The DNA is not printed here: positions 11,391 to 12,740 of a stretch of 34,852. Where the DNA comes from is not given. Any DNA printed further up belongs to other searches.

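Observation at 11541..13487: Exosortase fused to a catalytically degenerate sugar-nucleotidyltransferase/LbH domain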

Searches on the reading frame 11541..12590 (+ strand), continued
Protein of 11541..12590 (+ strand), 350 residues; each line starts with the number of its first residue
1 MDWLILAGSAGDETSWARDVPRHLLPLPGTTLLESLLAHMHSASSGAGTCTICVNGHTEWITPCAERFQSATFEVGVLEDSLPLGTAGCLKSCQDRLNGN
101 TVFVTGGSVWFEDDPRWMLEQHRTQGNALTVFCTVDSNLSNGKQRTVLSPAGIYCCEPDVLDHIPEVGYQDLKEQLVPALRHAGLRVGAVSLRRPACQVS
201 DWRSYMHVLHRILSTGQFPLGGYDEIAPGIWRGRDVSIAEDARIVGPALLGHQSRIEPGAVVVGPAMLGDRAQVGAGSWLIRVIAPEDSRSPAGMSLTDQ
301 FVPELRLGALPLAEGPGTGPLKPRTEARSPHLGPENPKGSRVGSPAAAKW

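Call 29: search_protein_families(library=ncbifam, proteins=[L033:9959-11716:+, L053:9785-11731:+, L038:10001-11017:+, L038:12112-13065:+, L047:9764-11728:+, L083:8960-10582:+, L010:9908-10972:+], max_evalue=0.00001)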
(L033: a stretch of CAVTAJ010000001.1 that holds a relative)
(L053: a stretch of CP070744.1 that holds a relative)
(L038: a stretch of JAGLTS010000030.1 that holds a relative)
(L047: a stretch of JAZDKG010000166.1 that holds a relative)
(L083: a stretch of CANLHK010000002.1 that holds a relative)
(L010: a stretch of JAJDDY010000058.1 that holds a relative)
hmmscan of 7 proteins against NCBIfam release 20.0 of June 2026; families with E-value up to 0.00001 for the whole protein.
L033:9959-11716:+ (586 aa): 33 families (the best 25 are shown)
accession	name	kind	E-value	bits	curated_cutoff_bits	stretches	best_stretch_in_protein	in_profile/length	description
TIGR03025.1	EPS_sugtrans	subfamily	2.4e-86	290.8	295.55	1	386-586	251-445/445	exopolysaccharide biosynthesis polyprenyl glycosylphosphotransferase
TIGR03022.1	WbaP_sugtrans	subfamily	4.9e-77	260.1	403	1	345-586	214-456/456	undecaprenyl-phosphate galactose phosphotransferase WbaP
TIGR03023.1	WcaJ_sugtrans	equivalog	2.5e-72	244.6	410.75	1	388-586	258-453/453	undecaprenyl-phosphate glucose phosphotransferase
NF041877.1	EPS_EpsZ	equivalog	9.2e-67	225.7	800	1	384-585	257-458/459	exopolysaccharide biosynthesis polyisoprenyl-phosphate hexose-1-phosphate transferase EpsZ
NF052601.1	undeca_RfbP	equivalog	2.2e-59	200.7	330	1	391-580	43-236/244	undecaprenyl-phosphate galactose phosphotransferase family protein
TIGR03013.1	EpsB_2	subfamily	9.6e-50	169.9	393.35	1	391-584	253-441/443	TIGR03013 family XrtA/PEP-CTERM system glycosyltransferase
NF011751.0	PRK15204.1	equivalog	8.8e-47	159.8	907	1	390-586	277-476/476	undecaprenyl-phosphate galactose phosphotransferase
NF050817.1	PolSacchBiosHfsE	equivalog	7.9e-43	146.8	750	1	389-580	268-460/467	polysaccharide biosynthesis protein HfsE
NF007518.0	PRK10124.1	equivalog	4.1e-42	144.5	684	1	391-577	272-455/464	undecaprenyl-phosphate glucose phosphotransferase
NF052502.1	man1P_GTase_Rv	exception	5.5e-38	130.7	440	1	12-370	2-337/352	mannose-1-phosphate guanylyltransferase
TIGR03992.1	Arch_glmU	subfamily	9e-33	113.7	292.1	1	12-349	2-335/393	bifunctional sugar-1-phosphate nucleotidylyltransferase/acetyltransferase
NF041173.1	Sug_nt_acttase_Thmprot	equivalog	2e-25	89.6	600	1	12-349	2-335/405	bifunctional sugar-1-phosphate nucleotidylyltransferase/acetyltransferase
NF045514.1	glycotran_HepC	equivalog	2.8e-24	85.6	140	1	384-516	108-215/220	heterocyst development glycosyltransferase HepC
TIGR01208.1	rmlA_long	equivalog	8.3e-24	84.1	320.25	1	12-347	1-337/353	glucose-1-phosphate thymidylyltransferase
TIGR02623.1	G1P_cyt_trans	equivalog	4.3e-13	49.3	300.25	0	12-81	2-69/255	glucose-1-phosphate cytidylyltransferase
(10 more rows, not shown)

L053:9785-11731:+ (649 aa): 23 families
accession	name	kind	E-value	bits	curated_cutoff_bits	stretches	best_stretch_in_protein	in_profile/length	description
TIGR03025.1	EPS_sugtrans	subfamily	2.5e-83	280.8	295.55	1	455-648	257-444/445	exopolysaccharide biosynthesis polyprenyl glycosylphosphotransferase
TIGR03023.1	WcaJ_sugtrans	equivalog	1.4e-70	238.9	410.75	1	453-648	260-452/453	undecaprenyl-phosphate glucose phosphotransferase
TIGR03022.1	WbaP_sugtrans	subfamily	8e-69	233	403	1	453-648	256-455/456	undecaprenyl-phosphate galactose phosphotransferase WbaP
NF041877.1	EPS_EpsZ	equivalog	3.9e-63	213.7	800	1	454-648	264-458/459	exopolysaccharide biosynthesis polyisoprenyl-phosphate hexose-1-phosphate transferase EpsZ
NF052601.1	undeca_RfbP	equivalog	1.7e-58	197.8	330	1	451-643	40-236/244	undecaprenyl-phosphate galactose phosphotransferase family protein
TIGR03013.1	EpsB_2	subfamily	4.3e-53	181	393.35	1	454-648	253-442/443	TIGR03013 family XrtA/PEP-CTERM system glycosyltransferase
NF050817.1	PolSacchBiosHfsE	equivalog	3.5e-44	151.3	750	1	408-643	235-460/467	polysaccharide biosynthesis protein HfsE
NF011751.0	PRK15204.1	equivalog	4.3e-44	150.9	907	1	449-648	275-475/476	undecaprenyl-phosphate galactose phosphotransferase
NF007518.0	PRK10124.1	equivalog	1.6e-38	132.6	684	1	453-640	271-455/464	undecaprenyl-phosphate glucose phosphotransferase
TIGR03992.1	Arch_glmU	subfamily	8.3e-28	97.4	292.1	1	66-398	3-328/393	bifunctional sugar-1-phosphate nucleotidylyltransferase/acetyltransferase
NF045514.1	glycotran_HepC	equivalog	5.4e-27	94.5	140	1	444-576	105-212/220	heterocyst development glycosyltransferase HepC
NF052502.1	man1P_GTase_Rv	exception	5.5e-27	94.6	440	1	66-400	3-327/352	mannose-1-phosphate guanylyltransferase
TIGR01208.1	rmlA_long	equivalog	1.3e-16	60.5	320.25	1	66-402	2-336/353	glucose-1-phosphate thymidylyltransferase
NF041173.1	Sug_nt_acttase_Thmprot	equivalog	2.4e-16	59.7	600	1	65-392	2-322/405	bifunctional sugar-1-phosphate nucleotidylyltransferase/acetyltransferase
NF045761.1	NAMPUrTaseMurU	equivalog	2.4e-11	43.9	250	1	65-188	2-125/226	N-acetylmuramate alpha-1-phosphate uridylyltransferase MurU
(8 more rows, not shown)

L038:10001-11017:+ (339 aa): 8 families
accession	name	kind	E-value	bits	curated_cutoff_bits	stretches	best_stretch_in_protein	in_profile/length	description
NF052502.1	man1P_GTase_Rv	exception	1.2e-19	70.4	440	2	1-133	1-131/352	mannose-1-phosphate guanylyltransferase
TIGR03992.1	Arch_glmU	subfamily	3.1e-17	62.6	292.1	1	1-123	1-121/393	bifunctional sugar-1-phosphate nucleotidylyltransferase/acetyltransferase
NF045761.1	NAMPUrTaseMurU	equivalog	2e-10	40.9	250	1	1-113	1-112/226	N-acetylmuramate alpha-1-phosphate uridylyltransferase MurU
TIGR01208.1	rmlA_long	equivalog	5.4e-10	38.7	320.25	1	3-108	2-108/353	glucose-1-phosphate thymidylyltransferase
NF041313.1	UDPGP_AglF_Halo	equivalog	2.2e-08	33.8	400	1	1-123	1-119/234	UTP--glucose-1-phosphate uridylyltransferase AglF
NF041173.1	Sug_nt_acttase_Thmprot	equivalog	2.6e-08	33.2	600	0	1-122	1-119/405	bifunctional sugar-1-phosphate nucleotidylyltransferase/acetyltransferase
NF045697.1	MurNAcPUrMurU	equivalog_domain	1.5e-07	31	370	1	7-103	4-99/229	N-acetylmuramate alpha-1-phosphate uridylyltransferase MurU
TIGR01207.1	rmlA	equivalog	5.2e-06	25.8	360.65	1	4-132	3-133/286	glucose-1-phosphate thymidylyltransferase RfbA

L038:12112-13065:+ (318 aa): 16 families
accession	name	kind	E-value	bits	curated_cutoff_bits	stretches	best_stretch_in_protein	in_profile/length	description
TIGR02602.1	8TM_EpsH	subfamily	9.3e-47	159.6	105.55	1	53-287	4-235/241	exosortase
TIGR03109.2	exosort_XrtA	exception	2e-45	155.3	208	1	30-291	2-260/261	exosortase A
TIGR04152.1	exosort_VPLPA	exception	1.1e-44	153.4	400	1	53-293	4-245/486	VPLPA-CTERM-specific exosortase XrtD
NF035943.2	exosort_XrtV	exception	2.2e-37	128.8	313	1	43-290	17-266/270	exosortase V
NF038142.1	exosort_XrtW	exception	2.2e-36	125.3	425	1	27-292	4-267/494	exosortase W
TIGR03113.1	exosort_XrtB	exception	6.8e-30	104.6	275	1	29-285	3-258/268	exosortase B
TIGR04151.1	exosort_VPDSG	exception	2.5e-19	69.8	300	1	30-293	29-302/306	VPDSG-CTERM-specific exosortase XrtC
TIGR04178.1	exo_archaeo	signature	1.2e-16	60.8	23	1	197-291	2-96/97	exosortase/archaeosortase family protein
TIGR04476.1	exosort_XrtN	exception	1.1e-12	47.8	200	1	116-293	72-247/406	exosortase N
TIGR04156.1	cyanoexo_CrtB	exception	7.7e-12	45.3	300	1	61-290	39-266/280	cyanoexosortase B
NF033464.1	cyanoexo_CrtC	exception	7e-09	35.6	225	1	68-273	46-258/278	cyanoexosortase C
TIGR04124.1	archaeo_artE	exception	1.8e-08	34.6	95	1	184-291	51-152/153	archaeosortase family protein ArtE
NF033770.1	exosort_XrtT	exception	1.5e-07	30.4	250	1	53-288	23-265/472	exosortase T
NF012182.0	exosortase_XrtQ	exception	3e-07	30.2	270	1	61-278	36-246/256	exosortase Q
NF046081.1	exosort_XrtX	exception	6.4e-06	26.2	170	0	163-292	36-161/168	exosortase X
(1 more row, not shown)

L047:9764-11728:+ (655 aa): 14 families
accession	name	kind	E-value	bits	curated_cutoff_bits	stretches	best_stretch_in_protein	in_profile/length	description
TIGR04152.1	exosort_VPLPA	exception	6.1e-54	183.9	400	1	395-636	4-246/486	VPLPA-CTERM-specific exosortase XrtD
NF038142.1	exosort_XrtW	exception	7.5e-47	159.8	425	1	374-603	6-236/494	exosortase W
TIGR02602.1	8TM_EpsH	subfamily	3.9e-46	157.5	105.55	1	392-624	1-232/241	exosortase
TIGR03109.2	exosort_XrtA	exception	7.8e-42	143.5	208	1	373-627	3-254/261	exosortase A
NF035943.2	exosort_XrtV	exception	7.4e-29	100.8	313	1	392-626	24-260/270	exosortase V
TIGR04151.1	exosort_VPDSG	exception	2.6e-20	73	300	1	373-626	31-293/306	VPDSG-CTERM-specific exosortase XrtC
TIGR03113.1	exosort_XrtB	exception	2.5e-19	70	275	1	384-625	12-257/268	exosortase B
NF052502.1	man1P_GTase_Rv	exception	2.6e-19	69.3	440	1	241-333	230-322/352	mannose-1-phosphate guanylyltransferase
TIGR04178.1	exo_archaeo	signature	7.8e-18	64.6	23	1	538-633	1-96/97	exosortase/archaeosortase family protein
TIGR04156.1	cyanoexo_CrtB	exception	2.2e-16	60.2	300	1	385-620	23-254/280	cyanoexosortase B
NF033464.1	cyanoexo_CrtC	exception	4.2e-14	52.8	225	1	376-613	10-255/278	cyanoexosortase C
TIGR03992.1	Arch_glmU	subfamily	4.9e-13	48.7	292.1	1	235-324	244-333/393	bifunctional sugar-1-phosphate nucleotidylyltransferase/acetyltransferase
TIGR04476.1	exosort_XrtN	exception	2.7e-10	39.9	200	1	454-617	66-231/406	exosortase N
TIGR03763.1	cyanoexo_CrtA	exception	2.4e-08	33.8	150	1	444-624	68-251/260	cyanoexosortase A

L083:8960-10582:+ (541 aa): 1 family
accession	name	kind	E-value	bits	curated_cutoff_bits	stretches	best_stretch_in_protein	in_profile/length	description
NF052502.1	man1P_GTase_Rv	exception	6.5e-07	28.5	440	1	452-527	244-319/352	mannose-1-phosphate guanylyltransferase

L010:9908-10972:+ (355 aa): 3 families
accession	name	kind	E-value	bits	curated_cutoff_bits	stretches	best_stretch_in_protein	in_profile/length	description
NF052502.1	man1P_GTase_Rv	exception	3.5e-14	52.5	440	1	33-163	2-133/352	mannose-1-phosphate guanylyltransferase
TIGR03992.1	Arch_glmU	subfamily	3.4e-10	39.3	292.1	0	255-328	245-318/393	bifunctional sugar-1-phosphate nucleotidylyltransferase/acetyltransferase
NF041173.1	Sug_nt_acttase_Thmprot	equivalog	1.3e-06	27.6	600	0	34-143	3-111/405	bifunctional sugar-1-phosphate nucleotidylyltransferase/acetyltransferase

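Call 30: fold_search(model_id=the predicted structure, library=pdb)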
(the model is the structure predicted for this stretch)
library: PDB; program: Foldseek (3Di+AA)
matches with E <= 10: 1383; with E <= 0.001: 548
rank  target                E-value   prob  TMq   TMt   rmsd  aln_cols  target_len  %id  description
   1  8x7s_A                4.8e-19  1.00  0.74  0.66   3.5       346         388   21  Crystal structure of tlr0611 (released 2024-11-27)
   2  8x7s_B                8.6e-19  1.00  0.74  0.66   3.5       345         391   21  Crystal structure of tlr0611 (released 2024-11-27)
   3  8x7s_C                1.4e-18  1.00  0.73  0.67   3.4       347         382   22  Crystal structure of tlr0611 (released 2024-11-27)
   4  7x8k_A                6.9e-17  1.00  0.62  0.59   7.2       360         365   18  Arabidopsis GDP-D-mannose pyrophosphorylase (VTC1) structure (product-bound) (released 2022-05-18)
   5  7x8k_C                7.6e-17  1.00  0.61  0.60   7.3       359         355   19  Arabidopsis GDP-D-mannose pyrophosphorylase (VTC1) structure (product-bound) (released 2022-05-18)
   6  7x8j_A                1.4e-16  1.00  0.62  0.60   7.0       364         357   18  Arabidopsis GDP-D-mannose pyrophosphorylase (VTC1) structure (unliganded) (released 2022-05-18)
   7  7x8j_B                4.8e-16  1.00  0.61  0.60   7.2       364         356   19  Arabidopsis GDP-D-mannose pyrophosphorylase (VTC1) structure (unliganded) (released 2022-05-18)
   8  7x8k_B                5.7e-16  1.00  0.62  0.59   7.0       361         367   18  Arabidopsis GDP-D-mannose pyrophosphorylase (VTC1) structure (product-bound) (released 2022-05-18)
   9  7d72_B                4.4e-15  1.00  0.56  0.49   7.7       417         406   17  Cryo-EM structures of human GMPPA/GMPPB complex bound to GDP-Mannose (released 2021-05-05)
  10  7d72_A                8.3e-15  1.00  0.56  0.49   7.9       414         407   18  Cryo-EM structures of human GMPPA/GMPPB complex bound to GDP-Mannose (released 2021-05-05)
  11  7d72_E                1.2e-14  1.00  0.58  0.56   7.8       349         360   18  Cryo-EM structures of human GMPPA/GMPPB complex bound to GDP-Mannose (released 2021-05-05)
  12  7d74_G                1.7e-14  1.00  0.58  0.56   8.0       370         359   15  Cryo-EM structure of GMPPA/GMPPB complex bound to GTP (state II) (released 2021-05-19)
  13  8yre_F                1.8e-14  1.00  0.58  0.57   7.9       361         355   18  Crystal structure of Arabidopsis VTC1-KJC2 (released 2025-04-02)
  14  8yre_D                2.5e-14  1.00  0.66  0.63   5.3       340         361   18  Crystal structure of Arabidopsis VTC1-KJC2 (released 2025-04-02)
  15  8yre_E                3.1e-14  1.00  0.58  0.56   7.5       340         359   19  Crystal structure of Arabidopsis VTC1-KJC2 (released 2025-04-02)
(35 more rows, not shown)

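Call 66: search_protein_representatives(alignment_id=A6)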
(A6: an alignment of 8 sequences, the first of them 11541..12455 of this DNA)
Query: 8 sequences, 387 profile positions. Proteins with E-value up to 0.001 (for the whole library): 7675; up to 1e-10: 1622; up to 1e-30: 364. The best 150 are listed.
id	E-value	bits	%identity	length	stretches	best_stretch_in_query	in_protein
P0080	3.3e-181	619.0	-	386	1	2-386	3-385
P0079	4.4e-179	612.1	-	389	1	1-382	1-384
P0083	1.2e-169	581.0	-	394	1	1-386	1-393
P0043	2.4e-159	547.1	-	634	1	23-382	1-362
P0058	2.2e-139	481.4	-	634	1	23-382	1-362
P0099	2.9e-135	467.8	-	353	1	46-336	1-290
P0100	6.0e-125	433.8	-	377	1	2-347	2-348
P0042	5.5e-118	410.9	-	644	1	22-355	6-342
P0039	1.1e-116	406.7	-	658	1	15-381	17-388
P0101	1.6e-115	402.8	-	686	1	17-340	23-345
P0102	1.5e-113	396.3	-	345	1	23-332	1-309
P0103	1.1e-103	363.8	-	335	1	17-323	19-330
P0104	7.1e-103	361.2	-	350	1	6-334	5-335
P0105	9.0e-103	360.8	-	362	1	16-335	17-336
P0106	8.7e-99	347.7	-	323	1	16-322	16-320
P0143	4.2e-48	180.9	-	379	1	20-326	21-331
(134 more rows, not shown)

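Call 68: find_encoding_contigs(protein=P0143, flank=8000, max_places=3)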
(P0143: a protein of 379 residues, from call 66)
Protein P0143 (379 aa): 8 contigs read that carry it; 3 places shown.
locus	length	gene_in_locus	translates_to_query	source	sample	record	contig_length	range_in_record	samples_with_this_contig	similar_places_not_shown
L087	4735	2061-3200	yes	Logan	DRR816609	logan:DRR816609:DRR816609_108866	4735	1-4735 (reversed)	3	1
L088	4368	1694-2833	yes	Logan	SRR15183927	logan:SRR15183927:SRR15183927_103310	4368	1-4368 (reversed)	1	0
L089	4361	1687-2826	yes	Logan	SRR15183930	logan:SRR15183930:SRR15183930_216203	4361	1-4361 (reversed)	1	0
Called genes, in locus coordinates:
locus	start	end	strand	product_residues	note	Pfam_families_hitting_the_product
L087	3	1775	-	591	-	?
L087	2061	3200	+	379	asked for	PF00483:NTP_transferase (weak), PF00132:Hexapep (faint), PF25087:GMPPB_C (weak), PF25084:LbH_EIF2B (weak)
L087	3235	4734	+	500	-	?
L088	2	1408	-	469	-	?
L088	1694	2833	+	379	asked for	PF00483:NTP_transferase (weak), PF00132:Hexapep (faint), PF25087:GMPPB_C (weak), PF25084:LbH_EIF2B (weak)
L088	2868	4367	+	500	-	?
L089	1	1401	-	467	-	?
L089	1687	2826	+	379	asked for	PF00483:NTP_transferase (weak), PF00132:Hexapep (faint), PF25087:GMPPB_C (weak), PF25084:LbH_EIF2B (weak)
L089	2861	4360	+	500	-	?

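Call 72: find_related_loci(query=A9, collection=genome_contigs, flank=7000)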
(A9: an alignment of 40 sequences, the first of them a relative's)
Query A9 (379 aa) in genome_contigs; peptide patterns used: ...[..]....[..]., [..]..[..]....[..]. (x = any residue, [..] = any of these).
600 stretches matched a pattern (row limit reached: there are more); 212 encode a relative of the query (tblastn E <= 1e-3); the best 80 are kept; 80 distinct loci.
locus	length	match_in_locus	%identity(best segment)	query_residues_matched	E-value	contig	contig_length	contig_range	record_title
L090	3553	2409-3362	54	13-341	8e-114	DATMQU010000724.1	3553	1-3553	MAG TPA_asm: Vicinamibacteria bacterium isolate SMAG_U12937 k141_5287324, whole genome shotgun sequence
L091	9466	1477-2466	52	13-344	2e-106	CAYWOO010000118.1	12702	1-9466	MAG TPA_asm: uncultured Dehalococcoidia bacterium isolate binchicken_co165_369 genome assembly, contig: k141_2835305, wh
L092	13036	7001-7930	53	23-344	1e-103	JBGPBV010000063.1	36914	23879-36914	MAG: Vicinamibacteria bacterium isolate OBJ_0618_050_8 k141_1406192_length_36914_cov_33.4900, whole genome shotgun seque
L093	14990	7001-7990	52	23-358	1e-101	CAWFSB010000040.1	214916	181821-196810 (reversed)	MAG: uncultured Acidobacteriota bacterium isolate MFD00905.bin.3.32 genome assembly, contig: contig_471, whole genome sh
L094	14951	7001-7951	58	26-345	1e-100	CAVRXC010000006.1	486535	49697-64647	MAG: uncultured Actinomycetes bacterium isolate MFD02242.bin.2.296 genome assembly, contig: contig_39152, whole genome s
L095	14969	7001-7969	49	21-344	1e-99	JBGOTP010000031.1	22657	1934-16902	MAG: Vicinamibacteria bacterium isolate OBJ_0618_7090110_16 k141_8881827_length_22657_cov_17.9487, whole genome shotgun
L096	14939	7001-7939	52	23-344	2e-99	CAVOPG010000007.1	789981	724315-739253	MAG: uncultured Acidobacteriota bacterium isolate MFD10007.bin.2.143 genome assembly, contig: contig_6892, whole genome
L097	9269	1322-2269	52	22-346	1e-99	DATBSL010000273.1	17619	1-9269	MAG TPA_asm: Vicinamibacteria bacterium isolate SMAG_U4156 k141_889722, whole genome shotgun sequence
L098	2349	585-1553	50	24-355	3e-102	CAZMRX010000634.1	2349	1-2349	MAG TPA_asm: uncultured Acidobacteriota bacterium isolate SRP287453_co1_166 genome assembly, contig: NODE_96025_length_2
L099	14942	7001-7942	51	24-340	5e-98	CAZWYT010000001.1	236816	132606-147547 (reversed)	MAG TPA_asm: uncultured Planctomycetales bacterium isolate binchicken_co119_111 genome assembly, contig: NODE_8_length_2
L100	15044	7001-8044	50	5-355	2e-97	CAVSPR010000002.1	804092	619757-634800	MAG: uncultured Acidobacteriota bacterium isolate MFD02979.bin.2.94 genome assembly, contig: contig_18186, whole genome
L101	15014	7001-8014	51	24-357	2e-96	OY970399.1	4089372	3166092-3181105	MAG: uncultured Acidobacteriota bacterium isolate MFD01916.bin.c.6 genome assembly, chromosome: 1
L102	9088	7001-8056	48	19-359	3e-95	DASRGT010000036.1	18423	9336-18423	MAG TPA_asm: Vicinamibacterales bacterium isolate SMAG_U10065 k141_98720, whole genome shotgun sequence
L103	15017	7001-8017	46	19-353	9e-94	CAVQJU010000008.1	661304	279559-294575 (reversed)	MAG: uncultured Acidobacteriota bacterium isolate MFD02242.bin.2.39 genome assembly, contig: contig_20465, whole genome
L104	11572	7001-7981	50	14-343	5e-93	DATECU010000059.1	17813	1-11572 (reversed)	MAG TPA_asm: Vicinamibacteria bacterium isolate SMAG_U8280 k141_2684600, whole genome shotgun sequence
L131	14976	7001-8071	41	3-364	2e-83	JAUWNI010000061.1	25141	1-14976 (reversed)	MAG: Phycisphaerae bacterium isolate CSMAG_2420 CSMAG_2420_k141_224479_length_25141_cov_15.9868, whole genome shotgun se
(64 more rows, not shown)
